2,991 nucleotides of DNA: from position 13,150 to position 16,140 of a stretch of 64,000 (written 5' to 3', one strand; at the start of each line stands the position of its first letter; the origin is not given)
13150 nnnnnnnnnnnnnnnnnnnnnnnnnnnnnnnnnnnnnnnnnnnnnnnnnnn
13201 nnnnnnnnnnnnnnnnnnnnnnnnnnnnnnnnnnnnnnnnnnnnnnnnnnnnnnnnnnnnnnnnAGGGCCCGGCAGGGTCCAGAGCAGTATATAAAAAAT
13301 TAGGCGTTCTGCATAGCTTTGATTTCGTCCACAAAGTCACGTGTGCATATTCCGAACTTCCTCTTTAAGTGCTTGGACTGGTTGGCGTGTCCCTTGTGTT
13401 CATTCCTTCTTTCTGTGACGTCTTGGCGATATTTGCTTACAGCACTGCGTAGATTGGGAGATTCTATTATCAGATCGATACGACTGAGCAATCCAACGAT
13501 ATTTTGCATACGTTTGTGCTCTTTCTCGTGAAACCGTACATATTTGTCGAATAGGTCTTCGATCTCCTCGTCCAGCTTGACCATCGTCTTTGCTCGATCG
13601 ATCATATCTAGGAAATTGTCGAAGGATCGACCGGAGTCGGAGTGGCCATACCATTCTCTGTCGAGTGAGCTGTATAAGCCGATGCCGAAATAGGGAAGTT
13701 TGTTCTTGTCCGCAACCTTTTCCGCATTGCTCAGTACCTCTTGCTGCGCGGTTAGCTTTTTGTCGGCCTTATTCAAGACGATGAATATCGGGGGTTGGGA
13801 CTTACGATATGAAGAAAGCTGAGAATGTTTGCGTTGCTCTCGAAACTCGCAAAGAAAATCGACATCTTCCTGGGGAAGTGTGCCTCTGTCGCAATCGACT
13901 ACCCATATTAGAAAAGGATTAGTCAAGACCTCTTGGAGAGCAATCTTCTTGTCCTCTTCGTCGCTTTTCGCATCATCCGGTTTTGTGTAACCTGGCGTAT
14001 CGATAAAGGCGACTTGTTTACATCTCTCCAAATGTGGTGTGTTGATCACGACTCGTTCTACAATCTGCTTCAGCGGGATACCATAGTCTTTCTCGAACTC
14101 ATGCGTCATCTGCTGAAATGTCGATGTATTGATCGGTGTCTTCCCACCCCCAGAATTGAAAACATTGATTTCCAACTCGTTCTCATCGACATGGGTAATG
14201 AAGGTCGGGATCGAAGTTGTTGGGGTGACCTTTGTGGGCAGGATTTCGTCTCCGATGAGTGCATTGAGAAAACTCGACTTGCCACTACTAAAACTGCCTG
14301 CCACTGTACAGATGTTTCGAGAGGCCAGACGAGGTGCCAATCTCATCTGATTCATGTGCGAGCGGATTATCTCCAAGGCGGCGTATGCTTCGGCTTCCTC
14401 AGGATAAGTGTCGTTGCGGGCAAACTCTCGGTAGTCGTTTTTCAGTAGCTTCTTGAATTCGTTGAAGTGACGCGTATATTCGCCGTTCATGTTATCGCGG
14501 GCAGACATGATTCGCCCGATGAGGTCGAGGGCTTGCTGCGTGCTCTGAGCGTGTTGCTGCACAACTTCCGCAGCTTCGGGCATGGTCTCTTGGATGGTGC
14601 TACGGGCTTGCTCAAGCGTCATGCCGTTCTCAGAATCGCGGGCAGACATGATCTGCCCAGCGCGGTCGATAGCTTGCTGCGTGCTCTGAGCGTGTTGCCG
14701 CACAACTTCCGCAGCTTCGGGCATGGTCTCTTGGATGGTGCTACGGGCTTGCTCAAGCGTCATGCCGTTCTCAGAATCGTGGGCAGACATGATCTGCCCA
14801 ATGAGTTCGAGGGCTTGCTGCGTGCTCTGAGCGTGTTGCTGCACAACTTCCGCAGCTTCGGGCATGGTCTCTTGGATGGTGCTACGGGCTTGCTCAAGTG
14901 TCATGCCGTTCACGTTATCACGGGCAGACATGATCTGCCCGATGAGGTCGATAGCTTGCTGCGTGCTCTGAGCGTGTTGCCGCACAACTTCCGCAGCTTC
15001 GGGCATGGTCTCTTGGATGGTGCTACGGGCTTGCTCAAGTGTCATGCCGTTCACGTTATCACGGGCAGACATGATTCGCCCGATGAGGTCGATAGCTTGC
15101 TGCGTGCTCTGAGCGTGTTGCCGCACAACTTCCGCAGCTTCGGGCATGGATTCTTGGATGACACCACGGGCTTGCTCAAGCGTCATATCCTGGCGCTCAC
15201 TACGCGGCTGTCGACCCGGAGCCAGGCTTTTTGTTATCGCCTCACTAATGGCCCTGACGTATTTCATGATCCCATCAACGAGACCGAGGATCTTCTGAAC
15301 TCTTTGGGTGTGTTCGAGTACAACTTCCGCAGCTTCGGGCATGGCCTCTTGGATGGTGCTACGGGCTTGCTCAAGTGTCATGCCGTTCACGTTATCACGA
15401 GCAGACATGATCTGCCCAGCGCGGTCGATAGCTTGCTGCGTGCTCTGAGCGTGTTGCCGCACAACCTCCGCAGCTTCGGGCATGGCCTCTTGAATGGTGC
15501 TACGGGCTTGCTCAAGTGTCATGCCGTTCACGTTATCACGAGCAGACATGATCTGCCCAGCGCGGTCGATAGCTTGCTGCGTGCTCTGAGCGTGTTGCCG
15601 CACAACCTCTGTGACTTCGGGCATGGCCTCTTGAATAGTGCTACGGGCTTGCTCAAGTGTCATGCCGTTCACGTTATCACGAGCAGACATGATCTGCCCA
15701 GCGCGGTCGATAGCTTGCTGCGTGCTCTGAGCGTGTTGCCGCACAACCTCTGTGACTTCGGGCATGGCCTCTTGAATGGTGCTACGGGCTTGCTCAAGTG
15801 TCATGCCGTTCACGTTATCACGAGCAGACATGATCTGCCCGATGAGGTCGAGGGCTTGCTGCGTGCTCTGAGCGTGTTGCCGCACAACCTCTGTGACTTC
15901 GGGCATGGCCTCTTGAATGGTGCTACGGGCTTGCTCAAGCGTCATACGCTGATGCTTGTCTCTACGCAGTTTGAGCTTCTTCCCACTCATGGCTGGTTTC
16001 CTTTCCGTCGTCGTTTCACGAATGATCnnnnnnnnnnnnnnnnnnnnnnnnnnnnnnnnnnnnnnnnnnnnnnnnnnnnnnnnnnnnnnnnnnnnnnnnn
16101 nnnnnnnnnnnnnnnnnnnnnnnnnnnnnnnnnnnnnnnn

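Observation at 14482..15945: About 10 near-identical 47-aa (141-bp) tandem repeats forming the N-terminus of dynamin-like GTPase 1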

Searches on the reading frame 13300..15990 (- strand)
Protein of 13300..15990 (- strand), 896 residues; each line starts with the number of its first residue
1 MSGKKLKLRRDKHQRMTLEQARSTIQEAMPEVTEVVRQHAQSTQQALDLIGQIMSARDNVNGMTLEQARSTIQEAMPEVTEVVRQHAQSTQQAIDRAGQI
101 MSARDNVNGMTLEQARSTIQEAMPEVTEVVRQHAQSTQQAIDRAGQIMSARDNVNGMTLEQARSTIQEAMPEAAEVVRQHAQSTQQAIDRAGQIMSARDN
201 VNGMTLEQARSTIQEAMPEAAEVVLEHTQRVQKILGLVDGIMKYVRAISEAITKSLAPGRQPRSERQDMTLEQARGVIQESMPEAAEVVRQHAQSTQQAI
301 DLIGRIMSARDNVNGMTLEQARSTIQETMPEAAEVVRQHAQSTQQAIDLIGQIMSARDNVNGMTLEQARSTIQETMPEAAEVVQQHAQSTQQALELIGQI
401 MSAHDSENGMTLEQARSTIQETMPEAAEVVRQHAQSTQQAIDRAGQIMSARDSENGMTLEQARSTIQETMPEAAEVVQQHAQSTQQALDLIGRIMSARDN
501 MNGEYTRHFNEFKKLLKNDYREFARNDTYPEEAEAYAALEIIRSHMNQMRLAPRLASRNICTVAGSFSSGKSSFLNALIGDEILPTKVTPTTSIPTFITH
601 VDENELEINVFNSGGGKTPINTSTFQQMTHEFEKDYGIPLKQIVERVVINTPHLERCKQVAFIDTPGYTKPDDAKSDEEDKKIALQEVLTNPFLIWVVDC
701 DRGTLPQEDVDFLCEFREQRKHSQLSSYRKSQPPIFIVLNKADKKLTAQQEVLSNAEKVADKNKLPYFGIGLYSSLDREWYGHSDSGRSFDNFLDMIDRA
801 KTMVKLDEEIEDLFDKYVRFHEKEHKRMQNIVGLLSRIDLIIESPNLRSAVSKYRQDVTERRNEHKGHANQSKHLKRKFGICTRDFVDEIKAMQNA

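Call 3: search_protein_families(library=pfam, proteins=[window:13300-15990:-], max_evalue=0.01)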
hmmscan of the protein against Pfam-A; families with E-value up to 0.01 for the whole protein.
window:13300-15990:- (896 aa): 16 families
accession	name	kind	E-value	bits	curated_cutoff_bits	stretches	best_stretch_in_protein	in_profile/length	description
PF00350.29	Dynamin_N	-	4.3e-22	79.3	27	1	563-713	3-150/168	Dynamin family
PF00280.23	potato_inhibit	-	2.6e-16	60.5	24.5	0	60-88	7-37/64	Potato inhibitor I family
PF24815.1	HMG_WDHD1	-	3.1e-16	59.5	51.6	0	16-35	7-26/51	WDHD1 HMG box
PF14013.11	MT0933_antitox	-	7.1e-14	52.2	27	0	173-193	4-24/49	MT0933-like antitoxin protein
PF23862.1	CdsD_C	-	2.3e-08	34.4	27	0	302-322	20-40/56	CdsD C-terminal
PF03793.24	PASTA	-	3.3e-08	33.8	23.2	0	59-75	5-21/64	PASTA domain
PF20871.2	KCTD1-15_CTD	-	3.6e-07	30.6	27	0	10-45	9-44/97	BTB/POZ domain-containing protein KCTD1/15, C-terminal domain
PF01926.29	MMR_HSR1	-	5.8e-07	30.1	21.9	1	562-741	3-113/113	50S ribosome-binding GTPase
PF21371.2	Apc5_N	-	1.4e-06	28.9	27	0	266-292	40-66/138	Anaphase-promoting complex subunit 5, N-terminal domain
PF05707.18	Zot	-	1.1e-05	25.4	20.3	0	288-347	17-69/197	Zonular occludens toxin (Zot)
PF24988.1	NEW1_HB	-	2.2e-05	25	27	0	15-61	2-51/87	NEW1 helical bundle domain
PF02563.21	Poly_export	-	6.1e-05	23.6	28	0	153-173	46-64/77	Polysaccharide biosynthesis/export protein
PF07464.16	ApoLp-III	-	0.00012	22.7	36.3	0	413-488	21-96/146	Apolipophorin-III precursor (apoLp-III)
PF21933.2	MCM5_C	-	0.00019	21.8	27.2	0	80-107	23-48/59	MCM5, C-terminal domain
PF03193.22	RsgA_GTPase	-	0.0033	17.7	30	0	543-586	92-134/174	RsgA GTPase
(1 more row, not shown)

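Call 5: search_protein_families(library=padloc, proteins=[window:13300-15990:-], max_evalue=0.01)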
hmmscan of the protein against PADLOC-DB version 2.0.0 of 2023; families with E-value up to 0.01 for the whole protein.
window:13300-15990:- (896 aa): 3 families
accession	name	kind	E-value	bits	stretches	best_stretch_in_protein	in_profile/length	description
PDLC00518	JetC1|JetC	-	0.00042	16.3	1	281-498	273-487/1112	DUF3584 domain; MukB-like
PDLC00507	JetC1|JetC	-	0.0022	14.4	0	12-200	303-494/1215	DUF3584 domain; MukB-like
PDLC00640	ZorA2|ZorA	-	0.0058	13.3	1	316-489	345-519/590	MotA/ExbB/TolQ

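Call 6: search_protein_families(library=ncbifam, proteins=[window:13300-15990:-], max_evalue=0.01)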
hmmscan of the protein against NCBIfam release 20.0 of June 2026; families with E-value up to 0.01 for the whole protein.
window:13300-15990:- (896 aa): 5 families
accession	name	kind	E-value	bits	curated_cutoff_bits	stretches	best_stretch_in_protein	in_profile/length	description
NF052648.1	DynmDynABac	equivalog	3.7e-17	61.5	1600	2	378-598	449-650/1187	dynamin GTPase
NF009687.0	PRK13208.1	equivalog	2.4e-14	52.5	738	0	176-230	283-336/801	valine--tRNA ligase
TIGR00231.1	small_GTP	domain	6.5e-06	26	42.5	1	561-746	6-126/164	GTP-binding protein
NF008464.0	PRK11352.1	equivalog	1.2e-05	25.6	133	0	349-397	38-86/91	formaldehyde-responsive transcriptional repressor FrmR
NF033556.1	MerTP_fusion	equivalog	0.00057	19.5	180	0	70-137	90-156/186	mercuric transport protein MerTP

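Call 9: find_homologous_proteins(query=window:13300-15990:-)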
Query window:13300-15990:- (896 aa): 34 proteins with E <= 0.001 among 8000 candidates.
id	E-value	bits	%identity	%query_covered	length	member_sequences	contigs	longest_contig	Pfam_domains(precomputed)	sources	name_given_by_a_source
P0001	0.0e+0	1939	100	100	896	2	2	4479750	PF21371.3,PF01926.30,PF14013.12,PF20871.3,PF05707.19,PF00350.30,PF03793.25,PF23862.2,PF24815.2,PF00280.25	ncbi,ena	-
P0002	0.0e+0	1253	71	77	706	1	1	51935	PF01926.30,PF00350.30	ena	-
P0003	0.0e+0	1174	63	77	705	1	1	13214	PF01926.30,PF00350.30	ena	-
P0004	0.0e+0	1167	65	77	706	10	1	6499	PF01926.30,PF00350.30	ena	-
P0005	0.0e+0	1167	71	77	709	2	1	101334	PF21371.3,PF01926.30,PF00350.30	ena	-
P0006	0.0e+0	1140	68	77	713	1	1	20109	PF01926.30,PF00350.30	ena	-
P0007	0.0e+0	1124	65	78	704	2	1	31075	PF01926.30,PF00350.30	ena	-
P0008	0.0e+0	1124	66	77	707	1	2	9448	PF01926.30,PF00350.30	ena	-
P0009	0.0e+0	1087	69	77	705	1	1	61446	PF21371.3,PF01926.30,PF00350.30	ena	-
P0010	0.0e+0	1069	65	77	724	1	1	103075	PF01926.30,PF00350.30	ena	-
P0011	0.0e+0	1017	58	78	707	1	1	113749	PF01926.30,PF00350.30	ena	-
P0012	1.2e-290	984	74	65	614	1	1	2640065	PF01926.30,PF00350.30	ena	-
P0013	1.2e-268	912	64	66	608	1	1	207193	PF01926.30,PF00350.30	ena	-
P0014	4.9e-121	424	47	49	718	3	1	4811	PF01926.30,PF00350.30,PF03781.23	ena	-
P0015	1.4e-104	369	42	48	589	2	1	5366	PF01926.30,PF00350.30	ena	-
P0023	1.6e-97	346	43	45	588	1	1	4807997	PF01926.30,PF00350.30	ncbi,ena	-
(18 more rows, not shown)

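Call 12: find_encoding_contigs(protein=P0001, flank=10000, max_places=4)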
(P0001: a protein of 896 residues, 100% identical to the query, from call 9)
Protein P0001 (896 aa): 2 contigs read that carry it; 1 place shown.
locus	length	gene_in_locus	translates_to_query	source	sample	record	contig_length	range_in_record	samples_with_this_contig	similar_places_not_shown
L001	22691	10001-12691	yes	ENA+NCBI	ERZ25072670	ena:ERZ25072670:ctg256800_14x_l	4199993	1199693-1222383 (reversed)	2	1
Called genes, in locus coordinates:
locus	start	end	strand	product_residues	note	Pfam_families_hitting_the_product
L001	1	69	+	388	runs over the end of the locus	PF00033:Cytochrome_B, PF13631:Cytochrom_B_N_2, PF00032:Cytochrom_B_C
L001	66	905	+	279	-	PF14537:Cytochrom_c3_2 (faint), PF14522:Cytochrome_C7 (weak)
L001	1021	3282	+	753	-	PF00403:HMA, PF00122:E1-E2_ATPase, PF00702:Hydrolase, PF08282:Hydrolase_3 (faint)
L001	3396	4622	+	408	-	PF06792:UPF0261, PF23189:UPF0261_C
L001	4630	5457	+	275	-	PF09370:PEP_hydrolase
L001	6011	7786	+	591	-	PF00009:GTP_EFTU (weak), PF00350:Dynamin_N, PF01926:MMR_HSR1 (faint)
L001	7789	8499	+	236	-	PF00350:Dynamin_N, PF01926:MMR_HSR1 (faint)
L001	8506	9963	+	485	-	-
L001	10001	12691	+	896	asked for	PF00280:potato_inhibit (faint), PF03793:PASTA (faint), PF20871:KCTD1-15_CTD (faint), PF21371:Apc5_N (faint), PF24815:HMG_WDHD1 (faint), PF05707:Zot (faint), PF01926:MMR_HSR1 (weak), PF00350:Dynamin_N, +2 more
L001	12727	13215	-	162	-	PF19313:DUF5916 (weak)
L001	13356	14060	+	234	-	PF00857:Isochorismatase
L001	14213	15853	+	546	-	PF02776:TPP_enzyme_N, PF00205:TPP_enzyme_M, PF02775:TPP_enzyme_C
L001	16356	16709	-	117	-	-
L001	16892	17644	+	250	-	-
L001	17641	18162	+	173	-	-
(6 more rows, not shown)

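Call 16: find_encoding_contigs(protein=P0012, flank=8000, max_places=2)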
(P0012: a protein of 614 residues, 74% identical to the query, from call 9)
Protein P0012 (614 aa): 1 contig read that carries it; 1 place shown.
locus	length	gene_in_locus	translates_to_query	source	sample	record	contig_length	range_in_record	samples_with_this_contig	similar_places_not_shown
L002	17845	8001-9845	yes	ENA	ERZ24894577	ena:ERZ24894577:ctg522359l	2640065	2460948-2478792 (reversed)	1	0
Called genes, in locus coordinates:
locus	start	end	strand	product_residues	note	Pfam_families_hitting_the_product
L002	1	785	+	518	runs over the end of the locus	PF00389:2-Hacid_dh, PF02826:2-Hacid_dh_C, PF19304:PGDH_inter, PF01842:ACT (weak)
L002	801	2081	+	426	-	PF00709:Adenylsucc_synt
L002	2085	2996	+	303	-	PF13714:PEP_mutase, PF00463:ICL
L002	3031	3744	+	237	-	-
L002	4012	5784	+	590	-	PF00009:GTP_EFTU (weak), PF00350:Dynamin_N, PF01926:MMR_HSR1 (faint)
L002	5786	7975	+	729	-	PF00350:Dynamin_N, PF01926:MMR_HSR1 (faint)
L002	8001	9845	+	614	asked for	PF01926:MMR_HSR1 (faint), PF00350:Dynamin_N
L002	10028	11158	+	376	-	PF00285:Citrate_synt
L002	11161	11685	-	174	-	PF14385:DUF4416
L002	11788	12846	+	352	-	PF01168:Ala_racemase_N, PF14031:D-ser_dehydrat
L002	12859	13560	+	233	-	PF03737:RraA-like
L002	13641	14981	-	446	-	PF00884:Sulfatase, PF01663:Phosphodiest (faint), PF16347:SGSH_C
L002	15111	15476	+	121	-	-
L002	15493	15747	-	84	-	PF13340:DUF4096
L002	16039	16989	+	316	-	-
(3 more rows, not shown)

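Call 17: find_encoding_contigs(protein=P0005, flank=8000, max_places=2)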
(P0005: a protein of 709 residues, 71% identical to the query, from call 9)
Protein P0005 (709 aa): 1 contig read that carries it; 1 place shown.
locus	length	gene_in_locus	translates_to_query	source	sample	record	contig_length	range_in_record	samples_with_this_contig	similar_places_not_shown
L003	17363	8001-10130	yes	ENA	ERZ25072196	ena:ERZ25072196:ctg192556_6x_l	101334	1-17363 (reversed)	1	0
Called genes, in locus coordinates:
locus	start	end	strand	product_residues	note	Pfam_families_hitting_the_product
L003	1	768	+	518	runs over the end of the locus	PF00389:2-Hacid_dh, PF02826:2-Hacid_dh_C, PF19304:PGDH_inter, PF01842:ACT (weak)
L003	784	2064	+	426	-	PF00709:Adenylsucc_synt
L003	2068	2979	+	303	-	PF13714:PEP_mutase, PF00463:ICL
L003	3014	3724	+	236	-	-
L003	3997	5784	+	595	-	PF00009:GTP_EFTU (weak), PF00350:Dynamin_N, PF01926:MMR_HSR1 (faint)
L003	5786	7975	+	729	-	PF00350:Dynamin_N, PF01926:MMR_HSR1 (faint)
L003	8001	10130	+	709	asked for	PF21371:Apc5_N (faint), PF00350:Dynamin_N, PF01926:MMR_HSR1 (weak)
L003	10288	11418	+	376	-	PF00285:Citrate_synt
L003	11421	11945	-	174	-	PF14385:DUF4416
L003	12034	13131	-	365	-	-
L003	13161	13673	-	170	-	-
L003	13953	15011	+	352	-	PF01168:Ala_racemase_N, PF14031:D-ser_dehydrat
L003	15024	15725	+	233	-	PF03737:RraA-like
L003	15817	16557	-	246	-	PF00884:Sulfatase, PF16347:SGSH_C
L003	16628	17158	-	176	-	PF00884:Sulfatase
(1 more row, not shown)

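Call 18: find_encoding_contigs(protein=P0023, flank=8000, max_places=2)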
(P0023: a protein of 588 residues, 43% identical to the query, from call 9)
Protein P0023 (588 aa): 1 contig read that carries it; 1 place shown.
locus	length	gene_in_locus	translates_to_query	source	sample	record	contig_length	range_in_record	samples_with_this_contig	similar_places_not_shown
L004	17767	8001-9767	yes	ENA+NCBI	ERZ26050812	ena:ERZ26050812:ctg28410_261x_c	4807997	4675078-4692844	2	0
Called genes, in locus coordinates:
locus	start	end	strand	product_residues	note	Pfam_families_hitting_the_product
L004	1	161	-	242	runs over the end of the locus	PF04255:DUF433, PF04754:Transposase_31 (weak)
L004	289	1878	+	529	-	PF00005:ABC_tran, PF13304:AAA_21 (faint), PF12704:MacB_PCD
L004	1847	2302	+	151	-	PF02687:FtsX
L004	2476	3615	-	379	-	PF04754:Transposase_31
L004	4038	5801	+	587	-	PF00009:GTP_EFTU, PF00350:Dynamin_N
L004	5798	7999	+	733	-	PF00350:Dynamin_N, PF01926:MMR_HSR1 (faint)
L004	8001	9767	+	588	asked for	PF00350:Dynamin_N, PF01926:MMR_HSR1 (faint)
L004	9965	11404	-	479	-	PF01145:Band_7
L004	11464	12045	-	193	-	-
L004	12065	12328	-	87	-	-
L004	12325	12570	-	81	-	-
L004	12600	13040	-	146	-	PF13650:Asp_protease_2 (weak), PF13975:gag-asp_proteas (weak)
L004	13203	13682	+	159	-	PF00111:Fer2, PF01799:Fer2_2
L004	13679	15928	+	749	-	PF20256:MoCoBD_2, PF02738:MoCoBD_1, PF20256:MoCoBD_2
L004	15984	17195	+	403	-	PF13827:DUF4189, PF03781:FGE-sulfatase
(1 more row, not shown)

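Call 38: predict_structure(alignment_id=A2)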
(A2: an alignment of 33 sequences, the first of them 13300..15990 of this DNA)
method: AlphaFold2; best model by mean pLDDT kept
length: 896 residues; sequences in the alignment: 33
mean_pLDDT: 66.1   pTM: 0.52
mean pLDDT of the five models: 66.1, 62.8, 61.5, 60.1, 59.7
residues with pLDDT >= 90: 175; 70-90: 264; 50-70: 152; < 50: 305
segments of 3 or more residues with pLDDT < 50: 1-4, 104-113, 144-163, 165-185, 190-286, 302-336, 338-340, 352-363, 371-425, 450-457, 671-673
pLDDT, mean of each block of 10 residues (from residue 1): 48 70 72 74 75 68 68 74 72 67 47 48 52 53 47 37 43 42 46 37 41 36 35 37 43 37 35 39 48 52 42 40 41 43 51 44 48 42 39 34 35 47 50 54 50 50 59 68 77 82 82 95 90 89 88 84 81 89 74 78 89 88 83 75 88 90 77 58 78 89 82 84 61 83 82 91 91 90 81 90 79 94 97 93 90 95 96 96 92 81
secondary structure, 60 per line:
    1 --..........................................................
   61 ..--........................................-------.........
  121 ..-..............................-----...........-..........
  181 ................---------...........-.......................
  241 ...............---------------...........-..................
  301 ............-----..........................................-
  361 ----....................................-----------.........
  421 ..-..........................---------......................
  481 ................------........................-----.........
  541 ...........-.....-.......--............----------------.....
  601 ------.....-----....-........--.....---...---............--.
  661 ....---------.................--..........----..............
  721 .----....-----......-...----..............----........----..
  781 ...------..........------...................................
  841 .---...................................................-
elements in order (helices of 4 or more, strands of 3 or more residues): H3-62 H65-104 H112-122 H124-153 H159-169 H171-196 H206-216 H218-255 H271-281 H283-312 H318-359 H365-400 H412-422 H424-449 H459-496 H503-526 H532-551 H553-557 E559-565 H568-579 E596-600 E607-611 E617-620 H622-629 H632-636 E646-651 H652-657 E660-664 H674-690 E693-699 H707-721 H726-729 E735-740 H749-762 E767-774 E779-783 H790-799 H806-841 H845-895
